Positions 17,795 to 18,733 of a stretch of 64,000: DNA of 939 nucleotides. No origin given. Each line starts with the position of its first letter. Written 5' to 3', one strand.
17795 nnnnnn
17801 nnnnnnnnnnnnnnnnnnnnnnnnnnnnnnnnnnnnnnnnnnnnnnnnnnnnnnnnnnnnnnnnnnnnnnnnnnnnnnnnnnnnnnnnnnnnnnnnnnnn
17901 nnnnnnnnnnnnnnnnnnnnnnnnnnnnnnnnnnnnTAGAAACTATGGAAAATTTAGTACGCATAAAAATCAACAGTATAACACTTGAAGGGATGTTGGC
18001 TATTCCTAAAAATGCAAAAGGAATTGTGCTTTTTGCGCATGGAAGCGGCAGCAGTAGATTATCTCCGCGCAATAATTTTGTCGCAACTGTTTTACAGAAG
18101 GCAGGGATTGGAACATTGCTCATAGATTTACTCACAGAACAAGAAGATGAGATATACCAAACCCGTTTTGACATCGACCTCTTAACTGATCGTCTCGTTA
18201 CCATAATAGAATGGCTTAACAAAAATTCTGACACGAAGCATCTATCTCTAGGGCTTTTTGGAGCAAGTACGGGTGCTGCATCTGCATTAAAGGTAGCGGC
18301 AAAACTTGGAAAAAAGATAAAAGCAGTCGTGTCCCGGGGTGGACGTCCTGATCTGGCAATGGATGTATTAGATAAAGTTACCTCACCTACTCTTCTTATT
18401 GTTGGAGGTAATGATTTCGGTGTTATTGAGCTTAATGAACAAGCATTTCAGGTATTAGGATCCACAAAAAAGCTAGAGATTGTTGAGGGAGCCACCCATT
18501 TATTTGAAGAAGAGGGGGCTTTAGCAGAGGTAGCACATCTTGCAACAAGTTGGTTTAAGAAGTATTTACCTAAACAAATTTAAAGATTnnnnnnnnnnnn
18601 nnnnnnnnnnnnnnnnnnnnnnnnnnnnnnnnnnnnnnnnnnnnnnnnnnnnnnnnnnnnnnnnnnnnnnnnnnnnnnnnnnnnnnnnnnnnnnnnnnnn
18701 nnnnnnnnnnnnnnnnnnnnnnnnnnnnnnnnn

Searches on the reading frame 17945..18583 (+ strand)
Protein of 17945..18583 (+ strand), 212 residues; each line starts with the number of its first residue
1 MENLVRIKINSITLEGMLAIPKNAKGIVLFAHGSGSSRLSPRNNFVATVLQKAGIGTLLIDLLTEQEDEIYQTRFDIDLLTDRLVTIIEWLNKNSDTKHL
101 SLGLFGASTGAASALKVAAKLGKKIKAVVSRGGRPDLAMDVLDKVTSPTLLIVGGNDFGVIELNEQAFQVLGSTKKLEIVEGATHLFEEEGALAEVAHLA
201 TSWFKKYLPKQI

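Call 80: search_protein_families(library=pfam, proteins=[window:17945-18583:+], max_evalue=0.001)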
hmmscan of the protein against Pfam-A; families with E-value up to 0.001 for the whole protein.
window:17945-18583:+ (212 aa): 6 families
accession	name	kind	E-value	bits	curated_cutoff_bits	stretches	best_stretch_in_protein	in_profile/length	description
PF01738.24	DLH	-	1.5e-08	34.9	21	1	15-193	2-194/217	Dienelactone hydrolase family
PF12146.15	Hydrolase_4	-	1e-06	28.7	27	0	23-129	2-105/239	Serine aminopeptidase, S33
PF20408.4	Abhydrolase_11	-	2e-05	24.9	27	1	26-189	3-169/193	Alpha/beta hydrolase domain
PF00326.27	Peptidase_S9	-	0.00014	21.9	22.6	0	84-143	48-107/213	Prolyl oligopeptidase family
PF12740.14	PETase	-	0.00037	20.4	28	1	101-208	126-233/263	PET hydrolase-like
PF02129.25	Peptidase_S15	-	0.00042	20.5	23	0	85-140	81-135/262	X-Pro dipeptidyl-peptidase (S15 family)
